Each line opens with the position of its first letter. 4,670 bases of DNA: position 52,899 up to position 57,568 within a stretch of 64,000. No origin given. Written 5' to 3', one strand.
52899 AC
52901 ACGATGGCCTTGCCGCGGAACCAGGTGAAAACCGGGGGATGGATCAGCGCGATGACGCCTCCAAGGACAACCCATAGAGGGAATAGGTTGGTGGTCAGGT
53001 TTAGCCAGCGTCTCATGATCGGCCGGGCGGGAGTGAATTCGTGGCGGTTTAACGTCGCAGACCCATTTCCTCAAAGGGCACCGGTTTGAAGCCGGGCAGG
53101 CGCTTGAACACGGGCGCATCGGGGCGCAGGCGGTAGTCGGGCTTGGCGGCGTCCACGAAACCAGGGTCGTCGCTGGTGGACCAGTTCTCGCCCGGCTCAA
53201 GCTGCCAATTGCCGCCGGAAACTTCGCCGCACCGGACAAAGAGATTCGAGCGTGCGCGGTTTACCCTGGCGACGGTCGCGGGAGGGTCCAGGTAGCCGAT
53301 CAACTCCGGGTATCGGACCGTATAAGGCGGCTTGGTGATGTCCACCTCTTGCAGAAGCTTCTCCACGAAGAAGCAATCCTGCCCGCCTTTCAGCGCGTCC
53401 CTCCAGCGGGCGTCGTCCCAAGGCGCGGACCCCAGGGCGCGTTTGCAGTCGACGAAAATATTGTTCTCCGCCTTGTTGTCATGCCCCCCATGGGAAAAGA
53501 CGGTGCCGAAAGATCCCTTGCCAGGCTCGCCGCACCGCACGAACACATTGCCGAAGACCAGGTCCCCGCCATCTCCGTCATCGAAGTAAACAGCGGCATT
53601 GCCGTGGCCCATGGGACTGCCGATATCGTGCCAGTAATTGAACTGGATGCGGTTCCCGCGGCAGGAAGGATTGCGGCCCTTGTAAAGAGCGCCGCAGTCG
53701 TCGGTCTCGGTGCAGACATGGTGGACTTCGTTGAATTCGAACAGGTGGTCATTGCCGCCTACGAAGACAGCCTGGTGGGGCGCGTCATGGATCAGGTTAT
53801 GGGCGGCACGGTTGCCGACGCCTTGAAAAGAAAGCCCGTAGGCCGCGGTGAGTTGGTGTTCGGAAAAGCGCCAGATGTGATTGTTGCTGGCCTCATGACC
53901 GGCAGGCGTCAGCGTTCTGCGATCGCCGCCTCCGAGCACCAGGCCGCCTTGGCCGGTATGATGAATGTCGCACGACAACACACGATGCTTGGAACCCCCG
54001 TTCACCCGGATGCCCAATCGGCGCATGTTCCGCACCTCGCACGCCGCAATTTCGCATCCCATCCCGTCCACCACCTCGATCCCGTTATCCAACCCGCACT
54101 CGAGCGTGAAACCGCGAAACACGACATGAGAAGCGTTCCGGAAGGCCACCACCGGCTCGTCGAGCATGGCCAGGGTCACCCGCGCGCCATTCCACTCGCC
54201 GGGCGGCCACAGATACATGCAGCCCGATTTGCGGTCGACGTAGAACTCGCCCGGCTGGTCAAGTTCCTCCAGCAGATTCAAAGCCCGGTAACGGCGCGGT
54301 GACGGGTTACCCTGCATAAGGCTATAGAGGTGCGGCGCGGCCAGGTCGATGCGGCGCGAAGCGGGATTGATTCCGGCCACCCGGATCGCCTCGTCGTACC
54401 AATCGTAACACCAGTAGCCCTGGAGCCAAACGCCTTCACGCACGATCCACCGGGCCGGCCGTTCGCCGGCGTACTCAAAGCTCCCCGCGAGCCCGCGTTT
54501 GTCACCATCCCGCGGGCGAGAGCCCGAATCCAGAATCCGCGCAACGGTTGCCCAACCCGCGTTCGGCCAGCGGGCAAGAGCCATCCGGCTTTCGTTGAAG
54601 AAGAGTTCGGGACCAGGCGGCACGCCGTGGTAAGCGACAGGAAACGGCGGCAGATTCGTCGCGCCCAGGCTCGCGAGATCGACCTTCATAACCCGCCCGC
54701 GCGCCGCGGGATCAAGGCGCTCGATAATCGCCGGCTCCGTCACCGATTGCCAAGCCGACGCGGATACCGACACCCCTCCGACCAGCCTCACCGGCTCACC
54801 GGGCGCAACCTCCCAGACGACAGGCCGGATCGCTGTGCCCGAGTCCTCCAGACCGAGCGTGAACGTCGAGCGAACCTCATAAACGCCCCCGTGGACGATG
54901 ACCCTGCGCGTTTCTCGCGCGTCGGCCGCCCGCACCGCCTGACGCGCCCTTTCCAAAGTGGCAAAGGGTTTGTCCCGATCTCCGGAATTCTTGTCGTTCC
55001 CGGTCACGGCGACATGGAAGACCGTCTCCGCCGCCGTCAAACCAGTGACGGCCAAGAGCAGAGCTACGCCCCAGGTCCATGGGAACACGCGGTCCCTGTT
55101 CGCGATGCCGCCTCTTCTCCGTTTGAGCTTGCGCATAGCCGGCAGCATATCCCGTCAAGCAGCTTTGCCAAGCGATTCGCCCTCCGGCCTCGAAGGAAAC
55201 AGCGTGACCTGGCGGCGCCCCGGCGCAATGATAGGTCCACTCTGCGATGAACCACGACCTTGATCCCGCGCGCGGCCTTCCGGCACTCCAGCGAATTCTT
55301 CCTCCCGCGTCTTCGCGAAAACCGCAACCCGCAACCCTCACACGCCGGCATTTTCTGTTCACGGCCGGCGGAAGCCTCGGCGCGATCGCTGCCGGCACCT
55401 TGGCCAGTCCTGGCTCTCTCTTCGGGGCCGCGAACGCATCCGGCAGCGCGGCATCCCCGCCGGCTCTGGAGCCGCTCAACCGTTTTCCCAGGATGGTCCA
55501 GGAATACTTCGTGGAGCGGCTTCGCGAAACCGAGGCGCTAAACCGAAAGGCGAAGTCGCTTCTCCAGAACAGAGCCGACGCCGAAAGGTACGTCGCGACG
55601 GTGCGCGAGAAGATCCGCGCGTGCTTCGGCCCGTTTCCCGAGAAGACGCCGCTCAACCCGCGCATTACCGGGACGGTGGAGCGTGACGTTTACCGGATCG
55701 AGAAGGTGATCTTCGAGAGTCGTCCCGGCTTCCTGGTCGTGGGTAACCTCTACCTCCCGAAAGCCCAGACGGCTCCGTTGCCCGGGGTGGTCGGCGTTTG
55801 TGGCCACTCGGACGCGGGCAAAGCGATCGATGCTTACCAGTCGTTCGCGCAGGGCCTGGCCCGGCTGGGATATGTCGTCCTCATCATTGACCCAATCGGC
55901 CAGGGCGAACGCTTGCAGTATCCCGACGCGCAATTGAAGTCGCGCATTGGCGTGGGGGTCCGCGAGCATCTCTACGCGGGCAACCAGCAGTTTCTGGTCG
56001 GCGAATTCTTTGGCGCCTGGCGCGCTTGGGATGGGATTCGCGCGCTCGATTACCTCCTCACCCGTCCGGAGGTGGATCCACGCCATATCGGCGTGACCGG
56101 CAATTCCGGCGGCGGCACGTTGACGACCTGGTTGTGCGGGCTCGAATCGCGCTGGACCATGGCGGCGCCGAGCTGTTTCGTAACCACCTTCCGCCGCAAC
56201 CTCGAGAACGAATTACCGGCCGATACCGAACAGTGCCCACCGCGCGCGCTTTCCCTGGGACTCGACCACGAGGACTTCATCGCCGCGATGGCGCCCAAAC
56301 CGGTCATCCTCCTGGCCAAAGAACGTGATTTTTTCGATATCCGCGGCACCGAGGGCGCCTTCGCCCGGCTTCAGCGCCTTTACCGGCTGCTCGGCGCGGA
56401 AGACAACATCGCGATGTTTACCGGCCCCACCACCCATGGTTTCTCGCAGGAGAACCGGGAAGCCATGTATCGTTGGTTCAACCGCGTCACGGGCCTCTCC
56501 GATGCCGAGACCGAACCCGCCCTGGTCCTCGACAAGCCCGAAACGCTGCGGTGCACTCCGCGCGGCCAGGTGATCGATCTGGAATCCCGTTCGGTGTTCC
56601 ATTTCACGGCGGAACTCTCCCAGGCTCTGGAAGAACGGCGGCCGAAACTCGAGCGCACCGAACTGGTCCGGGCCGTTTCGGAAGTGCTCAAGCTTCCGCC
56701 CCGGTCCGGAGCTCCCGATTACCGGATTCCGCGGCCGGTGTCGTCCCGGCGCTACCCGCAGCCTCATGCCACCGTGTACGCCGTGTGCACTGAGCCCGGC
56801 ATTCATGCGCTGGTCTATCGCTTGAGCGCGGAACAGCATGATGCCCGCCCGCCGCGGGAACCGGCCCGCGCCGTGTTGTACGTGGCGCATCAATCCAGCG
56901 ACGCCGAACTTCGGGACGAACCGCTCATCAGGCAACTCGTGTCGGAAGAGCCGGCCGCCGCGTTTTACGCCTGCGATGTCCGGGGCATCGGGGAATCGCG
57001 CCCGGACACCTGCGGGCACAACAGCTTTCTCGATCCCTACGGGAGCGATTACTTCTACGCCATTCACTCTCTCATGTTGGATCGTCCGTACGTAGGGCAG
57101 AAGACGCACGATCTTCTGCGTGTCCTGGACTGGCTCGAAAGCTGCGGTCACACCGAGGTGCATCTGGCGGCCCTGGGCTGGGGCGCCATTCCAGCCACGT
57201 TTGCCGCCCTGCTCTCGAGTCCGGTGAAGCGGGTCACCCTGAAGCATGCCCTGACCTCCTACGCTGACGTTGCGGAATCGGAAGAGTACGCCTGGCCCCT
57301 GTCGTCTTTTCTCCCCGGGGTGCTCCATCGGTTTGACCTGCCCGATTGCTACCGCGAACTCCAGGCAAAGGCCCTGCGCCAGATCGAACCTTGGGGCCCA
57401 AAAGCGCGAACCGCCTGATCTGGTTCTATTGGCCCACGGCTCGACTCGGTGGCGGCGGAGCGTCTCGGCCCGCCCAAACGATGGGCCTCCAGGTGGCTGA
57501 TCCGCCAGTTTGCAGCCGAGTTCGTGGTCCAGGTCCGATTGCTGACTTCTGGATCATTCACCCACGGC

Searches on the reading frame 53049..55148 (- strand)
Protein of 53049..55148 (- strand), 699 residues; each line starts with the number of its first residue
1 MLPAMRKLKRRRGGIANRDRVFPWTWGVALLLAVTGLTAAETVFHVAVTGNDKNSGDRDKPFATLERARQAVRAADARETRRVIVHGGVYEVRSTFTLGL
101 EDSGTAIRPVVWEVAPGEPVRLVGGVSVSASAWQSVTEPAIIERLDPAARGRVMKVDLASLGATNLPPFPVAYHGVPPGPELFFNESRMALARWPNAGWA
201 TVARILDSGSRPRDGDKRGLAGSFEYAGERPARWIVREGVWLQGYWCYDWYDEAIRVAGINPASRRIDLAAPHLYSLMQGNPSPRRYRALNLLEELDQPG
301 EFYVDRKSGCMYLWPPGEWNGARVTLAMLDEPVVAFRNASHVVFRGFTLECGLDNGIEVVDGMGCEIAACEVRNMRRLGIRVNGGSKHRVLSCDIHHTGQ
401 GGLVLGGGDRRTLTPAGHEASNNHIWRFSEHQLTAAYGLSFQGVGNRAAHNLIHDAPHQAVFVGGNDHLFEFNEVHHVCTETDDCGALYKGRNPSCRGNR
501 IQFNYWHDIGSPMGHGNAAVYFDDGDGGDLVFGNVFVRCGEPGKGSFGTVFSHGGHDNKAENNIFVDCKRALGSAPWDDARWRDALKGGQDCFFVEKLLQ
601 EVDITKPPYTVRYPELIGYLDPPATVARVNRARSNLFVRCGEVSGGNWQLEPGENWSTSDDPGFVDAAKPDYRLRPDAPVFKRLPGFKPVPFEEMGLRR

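Call 13: search_protein_families(library=pfam, proteins=[window:53049-55148:-], max_evalue=0.001)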
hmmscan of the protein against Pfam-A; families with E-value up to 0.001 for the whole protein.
window:53049-55148:- (699 aa): 1 family
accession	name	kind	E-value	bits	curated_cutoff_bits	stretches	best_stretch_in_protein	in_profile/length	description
PF13229.12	Beta_helix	-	1.3e-13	51.3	25.9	2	335-412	4-81/158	Right handed beta helix region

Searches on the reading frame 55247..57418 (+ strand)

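Call 13: search_protein_families(library=pfam, proteins=[window:55247-57418:+], max_evalue=0.001)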
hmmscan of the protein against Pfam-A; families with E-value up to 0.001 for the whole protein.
window:55247-57418:+ (723 aa): 4 families
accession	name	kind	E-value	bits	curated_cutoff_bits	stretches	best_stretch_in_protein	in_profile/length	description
PF05448.18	AXE1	-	3e-08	33.2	21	1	150-320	55-218/321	Acetyl xylan esterase (AXE1)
PF00326.27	Peptidase_S9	-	7.5e-07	29.3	22.6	1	259-318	44-104/213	Prolyl oligopeptidase family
PF12146.15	Hydrolase_4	-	0.00038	20.3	27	0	192-221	15-44/239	Serine aminopeptidase, S33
PF22244.2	GCE_fung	-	0.00072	19.9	27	0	255-302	80-128/231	Glucuronyl esterase, fungi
